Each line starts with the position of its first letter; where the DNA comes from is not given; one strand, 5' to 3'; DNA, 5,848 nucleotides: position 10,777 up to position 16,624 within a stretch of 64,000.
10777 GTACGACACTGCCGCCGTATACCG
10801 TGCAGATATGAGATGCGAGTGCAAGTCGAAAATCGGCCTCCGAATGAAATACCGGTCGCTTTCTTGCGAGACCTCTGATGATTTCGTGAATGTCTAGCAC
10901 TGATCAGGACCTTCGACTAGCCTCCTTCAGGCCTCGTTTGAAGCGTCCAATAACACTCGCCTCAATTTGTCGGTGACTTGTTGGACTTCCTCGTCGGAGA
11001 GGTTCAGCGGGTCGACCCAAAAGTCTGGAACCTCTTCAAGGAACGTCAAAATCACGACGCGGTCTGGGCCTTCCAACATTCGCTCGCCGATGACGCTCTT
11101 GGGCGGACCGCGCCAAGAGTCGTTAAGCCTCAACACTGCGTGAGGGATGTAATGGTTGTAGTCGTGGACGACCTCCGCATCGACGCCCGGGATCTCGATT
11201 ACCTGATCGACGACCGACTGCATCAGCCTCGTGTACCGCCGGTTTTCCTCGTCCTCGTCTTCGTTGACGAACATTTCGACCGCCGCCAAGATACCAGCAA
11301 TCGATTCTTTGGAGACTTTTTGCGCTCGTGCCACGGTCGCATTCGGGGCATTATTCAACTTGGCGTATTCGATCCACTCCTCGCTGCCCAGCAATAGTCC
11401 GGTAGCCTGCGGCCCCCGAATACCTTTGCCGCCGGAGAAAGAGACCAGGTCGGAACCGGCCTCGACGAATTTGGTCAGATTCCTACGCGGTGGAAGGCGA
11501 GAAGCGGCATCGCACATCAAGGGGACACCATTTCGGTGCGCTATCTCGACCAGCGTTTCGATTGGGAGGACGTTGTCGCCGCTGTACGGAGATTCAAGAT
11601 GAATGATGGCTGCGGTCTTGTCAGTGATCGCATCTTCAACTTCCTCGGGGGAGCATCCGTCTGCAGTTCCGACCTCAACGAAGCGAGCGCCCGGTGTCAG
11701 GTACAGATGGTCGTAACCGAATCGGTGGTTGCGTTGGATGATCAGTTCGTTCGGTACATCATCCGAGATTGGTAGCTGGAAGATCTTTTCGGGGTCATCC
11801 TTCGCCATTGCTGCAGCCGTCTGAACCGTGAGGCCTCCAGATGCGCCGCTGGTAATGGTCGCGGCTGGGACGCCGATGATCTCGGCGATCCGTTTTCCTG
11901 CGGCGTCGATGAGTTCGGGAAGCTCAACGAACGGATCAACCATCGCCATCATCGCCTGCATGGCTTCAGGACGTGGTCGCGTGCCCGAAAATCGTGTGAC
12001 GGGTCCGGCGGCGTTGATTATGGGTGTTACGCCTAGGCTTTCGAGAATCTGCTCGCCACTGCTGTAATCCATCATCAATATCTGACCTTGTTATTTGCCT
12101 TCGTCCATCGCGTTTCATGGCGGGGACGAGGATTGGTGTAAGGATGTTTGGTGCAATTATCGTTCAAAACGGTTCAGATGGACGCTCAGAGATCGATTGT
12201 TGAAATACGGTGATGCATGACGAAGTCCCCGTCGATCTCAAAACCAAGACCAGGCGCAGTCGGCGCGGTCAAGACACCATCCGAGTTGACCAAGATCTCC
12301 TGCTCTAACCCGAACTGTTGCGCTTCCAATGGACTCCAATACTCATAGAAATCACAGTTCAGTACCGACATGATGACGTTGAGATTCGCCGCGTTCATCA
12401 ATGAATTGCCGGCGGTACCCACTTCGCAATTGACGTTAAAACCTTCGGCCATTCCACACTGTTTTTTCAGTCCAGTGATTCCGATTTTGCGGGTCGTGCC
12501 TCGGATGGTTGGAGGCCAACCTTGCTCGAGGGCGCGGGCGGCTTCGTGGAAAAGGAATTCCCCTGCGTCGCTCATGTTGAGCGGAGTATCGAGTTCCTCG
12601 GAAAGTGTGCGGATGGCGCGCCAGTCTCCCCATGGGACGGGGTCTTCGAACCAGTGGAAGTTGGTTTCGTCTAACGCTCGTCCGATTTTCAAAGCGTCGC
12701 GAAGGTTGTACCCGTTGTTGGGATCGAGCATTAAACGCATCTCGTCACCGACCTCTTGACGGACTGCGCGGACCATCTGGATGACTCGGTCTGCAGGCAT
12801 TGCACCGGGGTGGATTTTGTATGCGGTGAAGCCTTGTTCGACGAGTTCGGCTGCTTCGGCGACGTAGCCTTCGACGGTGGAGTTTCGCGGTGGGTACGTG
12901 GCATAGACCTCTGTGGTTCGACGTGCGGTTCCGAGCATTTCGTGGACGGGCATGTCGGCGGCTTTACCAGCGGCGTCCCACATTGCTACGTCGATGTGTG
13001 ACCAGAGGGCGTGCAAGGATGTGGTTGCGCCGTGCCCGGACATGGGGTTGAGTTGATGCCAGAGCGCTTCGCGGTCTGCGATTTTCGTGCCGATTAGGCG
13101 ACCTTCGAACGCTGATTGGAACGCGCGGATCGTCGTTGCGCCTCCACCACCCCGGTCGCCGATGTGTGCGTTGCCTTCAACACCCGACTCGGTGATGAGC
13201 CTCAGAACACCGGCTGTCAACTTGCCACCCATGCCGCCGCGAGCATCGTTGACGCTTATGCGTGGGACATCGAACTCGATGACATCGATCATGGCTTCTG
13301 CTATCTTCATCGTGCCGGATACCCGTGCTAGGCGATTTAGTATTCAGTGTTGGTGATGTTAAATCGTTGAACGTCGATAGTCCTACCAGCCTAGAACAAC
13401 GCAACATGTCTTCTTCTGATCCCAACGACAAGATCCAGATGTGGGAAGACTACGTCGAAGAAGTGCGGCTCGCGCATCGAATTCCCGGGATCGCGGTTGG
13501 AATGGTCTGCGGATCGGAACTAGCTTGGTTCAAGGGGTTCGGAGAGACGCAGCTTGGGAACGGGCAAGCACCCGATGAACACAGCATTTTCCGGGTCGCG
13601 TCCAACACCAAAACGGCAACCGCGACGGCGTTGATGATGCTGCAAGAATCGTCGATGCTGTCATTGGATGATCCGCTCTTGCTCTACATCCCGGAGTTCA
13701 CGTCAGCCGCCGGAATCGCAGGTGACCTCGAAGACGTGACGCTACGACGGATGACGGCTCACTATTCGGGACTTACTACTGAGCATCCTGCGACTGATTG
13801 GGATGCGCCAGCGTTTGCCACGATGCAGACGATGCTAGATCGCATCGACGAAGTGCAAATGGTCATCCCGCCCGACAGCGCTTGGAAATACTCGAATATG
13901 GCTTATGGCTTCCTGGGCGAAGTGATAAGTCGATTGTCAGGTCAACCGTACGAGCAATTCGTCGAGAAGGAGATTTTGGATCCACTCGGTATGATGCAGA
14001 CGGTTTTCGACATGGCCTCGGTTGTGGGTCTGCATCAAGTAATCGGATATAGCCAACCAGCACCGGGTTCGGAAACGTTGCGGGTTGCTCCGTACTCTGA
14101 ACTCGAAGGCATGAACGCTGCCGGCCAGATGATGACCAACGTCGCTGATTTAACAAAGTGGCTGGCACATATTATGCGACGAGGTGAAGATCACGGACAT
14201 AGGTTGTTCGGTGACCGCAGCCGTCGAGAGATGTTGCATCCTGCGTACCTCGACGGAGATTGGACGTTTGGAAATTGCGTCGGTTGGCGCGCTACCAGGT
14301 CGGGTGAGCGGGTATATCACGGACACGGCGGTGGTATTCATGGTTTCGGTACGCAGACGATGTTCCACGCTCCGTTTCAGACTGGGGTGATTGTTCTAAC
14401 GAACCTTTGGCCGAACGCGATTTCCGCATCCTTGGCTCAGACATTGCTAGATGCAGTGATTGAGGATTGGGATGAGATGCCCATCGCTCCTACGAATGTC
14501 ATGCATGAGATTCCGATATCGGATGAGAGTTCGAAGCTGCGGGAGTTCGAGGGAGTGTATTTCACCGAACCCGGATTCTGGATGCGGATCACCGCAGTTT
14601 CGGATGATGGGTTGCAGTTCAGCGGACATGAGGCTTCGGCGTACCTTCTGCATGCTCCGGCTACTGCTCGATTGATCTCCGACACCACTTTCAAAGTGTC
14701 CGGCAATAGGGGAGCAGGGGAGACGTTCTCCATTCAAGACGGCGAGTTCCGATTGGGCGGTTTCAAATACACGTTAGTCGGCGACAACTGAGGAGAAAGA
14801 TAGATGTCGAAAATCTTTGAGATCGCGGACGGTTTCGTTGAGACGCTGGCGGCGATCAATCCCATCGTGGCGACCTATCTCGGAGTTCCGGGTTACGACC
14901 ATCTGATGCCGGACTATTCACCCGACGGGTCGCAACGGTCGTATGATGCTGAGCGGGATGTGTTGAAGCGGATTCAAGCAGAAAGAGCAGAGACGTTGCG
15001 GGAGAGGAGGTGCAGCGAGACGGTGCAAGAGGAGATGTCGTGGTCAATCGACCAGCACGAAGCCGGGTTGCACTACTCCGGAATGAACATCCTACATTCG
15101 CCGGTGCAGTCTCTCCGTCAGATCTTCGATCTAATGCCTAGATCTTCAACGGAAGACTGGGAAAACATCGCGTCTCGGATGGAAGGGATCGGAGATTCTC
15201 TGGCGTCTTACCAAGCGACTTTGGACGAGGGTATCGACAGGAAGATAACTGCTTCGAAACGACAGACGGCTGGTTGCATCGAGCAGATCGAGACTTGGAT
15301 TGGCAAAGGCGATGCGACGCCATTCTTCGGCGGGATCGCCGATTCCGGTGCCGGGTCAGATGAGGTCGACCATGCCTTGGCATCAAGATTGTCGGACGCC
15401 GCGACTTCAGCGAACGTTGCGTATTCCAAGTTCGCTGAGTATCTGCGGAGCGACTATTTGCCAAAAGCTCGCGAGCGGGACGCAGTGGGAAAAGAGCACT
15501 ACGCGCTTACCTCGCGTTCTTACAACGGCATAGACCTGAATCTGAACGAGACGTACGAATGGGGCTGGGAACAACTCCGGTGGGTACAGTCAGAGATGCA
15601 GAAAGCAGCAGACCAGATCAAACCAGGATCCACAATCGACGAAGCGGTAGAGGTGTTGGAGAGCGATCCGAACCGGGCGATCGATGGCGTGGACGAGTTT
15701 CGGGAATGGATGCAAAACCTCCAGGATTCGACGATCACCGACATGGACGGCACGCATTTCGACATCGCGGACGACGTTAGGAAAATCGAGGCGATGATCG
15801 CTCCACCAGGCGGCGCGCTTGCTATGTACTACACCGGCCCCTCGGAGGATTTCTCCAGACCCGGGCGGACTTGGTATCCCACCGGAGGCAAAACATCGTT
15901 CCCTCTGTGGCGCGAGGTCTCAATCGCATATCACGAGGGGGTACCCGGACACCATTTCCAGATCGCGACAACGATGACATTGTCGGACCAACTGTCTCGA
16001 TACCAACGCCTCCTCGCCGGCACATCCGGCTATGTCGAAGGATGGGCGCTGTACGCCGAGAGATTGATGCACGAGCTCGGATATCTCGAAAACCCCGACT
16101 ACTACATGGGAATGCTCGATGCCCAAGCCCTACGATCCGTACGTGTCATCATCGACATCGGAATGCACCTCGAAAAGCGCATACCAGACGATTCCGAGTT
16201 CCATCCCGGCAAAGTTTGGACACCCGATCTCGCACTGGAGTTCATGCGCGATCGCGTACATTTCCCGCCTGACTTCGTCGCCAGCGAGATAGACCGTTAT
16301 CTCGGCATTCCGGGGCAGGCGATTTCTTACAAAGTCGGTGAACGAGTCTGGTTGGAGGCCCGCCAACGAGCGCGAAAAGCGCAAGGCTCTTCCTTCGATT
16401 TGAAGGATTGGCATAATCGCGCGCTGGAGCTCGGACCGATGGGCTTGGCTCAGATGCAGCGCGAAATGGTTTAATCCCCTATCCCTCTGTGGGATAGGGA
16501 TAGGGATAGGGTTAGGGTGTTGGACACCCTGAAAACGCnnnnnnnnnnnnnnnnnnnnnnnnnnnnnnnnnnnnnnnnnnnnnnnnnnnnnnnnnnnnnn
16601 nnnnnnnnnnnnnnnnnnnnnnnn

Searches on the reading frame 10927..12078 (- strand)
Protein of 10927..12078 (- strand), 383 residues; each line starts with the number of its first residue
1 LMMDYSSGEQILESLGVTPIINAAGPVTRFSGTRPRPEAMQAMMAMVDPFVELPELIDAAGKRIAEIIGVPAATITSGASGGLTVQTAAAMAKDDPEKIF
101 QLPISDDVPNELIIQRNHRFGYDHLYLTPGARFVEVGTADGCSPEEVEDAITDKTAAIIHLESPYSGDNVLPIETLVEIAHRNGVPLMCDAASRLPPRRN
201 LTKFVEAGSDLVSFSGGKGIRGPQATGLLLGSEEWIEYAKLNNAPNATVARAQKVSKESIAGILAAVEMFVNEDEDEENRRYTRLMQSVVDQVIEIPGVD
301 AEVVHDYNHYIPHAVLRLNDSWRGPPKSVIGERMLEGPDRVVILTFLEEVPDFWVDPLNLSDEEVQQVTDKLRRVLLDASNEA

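Call 44: search_protein_families(library=pfam, proteins=[window:10927-12078:-], max_evalue=0.000001)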
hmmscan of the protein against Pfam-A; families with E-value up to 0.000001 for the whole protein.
window:10927-12078:- (383 aa): 2 families
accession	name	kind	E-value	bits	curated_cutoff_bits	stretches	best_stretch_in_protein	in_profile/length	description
PF03841.19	SelA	-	3.6e-14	53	22.8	1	129-292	111-281/367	L-seryl-tRNA selenium transferase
PF00266.25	Aminotran_5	-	4.8e-09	36.1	21.5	1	141-239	126-221/371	Aminotransferase class-V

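Call 48: search_protein_families(library=ncbifam, proteins=[window:10927-12078:-], max_evalue=0.00001)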
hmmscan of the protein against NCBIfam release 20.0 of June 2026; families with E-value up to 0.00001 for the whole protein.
window:10927-12078:- (383 aa): 9 families
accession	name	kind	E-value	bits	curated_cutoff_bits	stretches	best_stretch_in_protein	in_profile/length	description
TIGR01437.1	selA_rel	subfamily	1.4e-59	201.8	385.3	1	12-375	2-362/363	DgaE family pyridoxal phosphate-dependent ammonia lyase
NF047797.1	glminPNH3LysDgaE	equivalog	2.2e-49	168.4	600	1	10-375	2-361/367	D-glucosaminate-6-phosphate ammonia lyase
TIGR00474.1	selA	equivalog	4e-15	55.6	267.9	1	129-289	186-353/455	L-seryl-tRNA(Sec) selenium transferase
NF006096.0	PRK08248.1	equivalog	5.3e-09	35.2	726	1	134-223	129-215/431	homocysteine synthase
NF004650.0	PRK05994.1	equivalog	5.4e-07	28.8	667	1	135-223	129-214/427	O-acetylhomoserine aminocarboxypropyltransferase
TIGR01977.1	am_tr_V_EF2568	hypoth_equivalog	6.7e-07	28.7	377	1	140-234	123-215/376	cysteine desulfurase family protein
TIGR01326.1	OAH_OAS_sulfhy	subfamily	1.2e-06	27.5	495.1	0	135-223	123-208/418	O-acetylhomoserine aminocarboxypropyltransferase/cysteine synthase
TIGR03403.1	nifS_epsilon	equivalog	2.5e-06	26.6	587.7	1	143-316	129-296/382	NifS family cysteine desulfurase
TIGR01976.1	am_tr_V_VC1184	hypoth_equivalog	8e-06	25.4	352.35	0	171-289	175-294/401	cysteine desulfurase-like protein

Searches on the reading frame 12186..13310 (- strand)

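Call 44: search_protein_families(library=pfam, proteins=[window:12186-13310:-], max_evalue=0.000001)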
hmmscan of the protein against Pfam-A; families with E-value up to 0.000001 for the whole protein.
window:12186-13310:- (374 aa): 2 families
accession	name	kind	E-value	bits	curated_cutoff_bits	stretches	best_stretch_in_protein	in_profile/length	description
PF13378.12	MR_MLE_C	-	3.3e-41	141.8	29.4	1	149-362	2-218/219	Enolase C-terminal domain-like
PF02746.21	MR_MLE_N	-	3.8e-08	34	22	1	32-127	27-117/117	Mandelate racemase / muconate lactonizing enzyme, N-terminal domain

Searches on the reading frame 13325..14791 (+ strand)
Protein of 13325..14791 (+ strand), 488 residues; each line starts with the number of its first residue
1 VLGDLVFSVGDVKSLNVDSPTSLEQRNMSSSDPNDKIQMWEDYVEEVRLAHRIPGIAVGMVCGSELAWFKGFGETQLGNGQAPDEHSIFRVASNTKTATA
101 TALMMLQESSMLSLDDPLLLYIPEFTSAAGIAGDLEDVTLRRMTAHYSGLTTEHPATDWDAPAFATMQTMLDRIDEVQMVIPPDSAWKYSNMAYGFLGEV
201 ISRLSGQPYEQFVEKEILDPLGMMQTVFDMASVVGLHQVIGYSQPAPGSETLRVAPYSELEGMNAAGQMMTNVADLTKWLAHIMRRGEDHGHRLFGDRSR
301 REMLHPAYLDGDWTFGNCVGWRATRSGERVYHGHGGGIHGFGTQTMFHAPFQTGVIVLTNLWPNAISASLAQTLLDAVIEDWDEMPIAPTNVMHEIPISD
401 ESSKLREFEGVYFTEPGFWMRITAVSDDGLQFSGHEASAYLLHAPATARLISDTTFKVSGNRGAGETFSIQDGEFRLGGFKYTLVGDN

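Call 16: search_protein_families(library=ncbifam, proteins=[window:13325-14791:+], max_evalue=0.00001)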
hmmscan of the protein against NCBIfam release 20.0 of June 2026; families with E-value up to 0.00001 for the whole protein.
window:13325-14791:+ (488 aa): 42 families (the best 25 are shown)
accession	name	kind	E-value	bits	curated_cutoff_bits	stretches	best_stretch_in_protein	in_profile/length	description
NF007943.0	PRK10662.1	equivalog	1.3e-34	119.4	266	1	26-286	23-273/380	D-alanyl-D-alanine-carboxypeptidase/endopeptidase AmpH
NF033085.1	bla_class_C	equivalog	3.9e-22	78.5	415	1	41-285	9-236/356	class C beta-lactamase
NF038359.1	blaPRC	exception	1.9e-15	56.7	820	1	47-233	37-212/379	PRC family class C beta-lactamase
NF045671.1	blaPNC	exception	5.6e-14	51.8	750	1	35-278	43-270/401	PNC family class C beta-lactamase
NF033159.0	blaPAC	exception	7.1e-14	51.4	850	1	50-283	41-256/380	PAC family class C beta-lactamase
NF000423.2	blaSRT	exception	1.4e-13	50.8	860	1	53-256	41-229/378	SRT/SST family class C beta-lactamase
NF033569.1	blaLHK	exception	2.6e-13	49.7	850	1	43-258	44-245/390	LHK family class C beta-lactamase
NF012172.1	FOX-MOX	exception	5.6e-13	48.6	700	1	39-282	32-258/382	FOX/MOX family class C beta-lactamase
NF047361.1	blaASDC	exception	8e-13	48.1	850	1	43-257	43-242/394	ASDC family class C beta-lactamase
NF002968.0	PRK03642.1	equivalog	1.8e-12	46.8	385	1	79-229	88-243/432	penicillin binding protein PBP4B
NF000385.4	blaACT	exception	6.1e-12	45.2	810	1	43-285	35-259/380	ACT family cephalosporin-hydrolyzing class C beta-lactamase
NF052559.1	MthAcHydAcmB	equivalog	7.6e-12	44.7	550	1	47-232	18-217/391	methyl acetate hydrolase AcmB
NF033467.0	blaAQU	exception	9.1e-12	44.7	815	1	38-278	31-254/380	AQU family class C beta-lactamase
NF009622.0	PRK13128.1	equivalog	9.3e-12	44.2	443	1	38-371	7-324/518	D-aminopeptidase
NF000422.6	blaPDC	exception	1.3e-11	44.4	865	1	31-279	28-261/397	PDC family class C beta-lactamase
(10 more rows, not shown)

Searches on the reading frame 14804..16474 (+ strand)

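Call 44: search_protein_families(library=pfam, proteins=[window:14804-16474:+], max_evalue=0.000001)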
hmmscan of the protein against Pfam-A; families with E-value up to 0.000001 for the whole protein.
window:14804-16474:+ (556 aa): 1 family
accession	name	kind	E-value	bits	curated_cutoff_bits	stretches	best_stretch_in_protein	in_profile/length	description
PF05960.17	DUF885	-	4.1e-150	502.4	32.4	1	20-555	1-532/532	Bacterial protein of unknown function (DUF885)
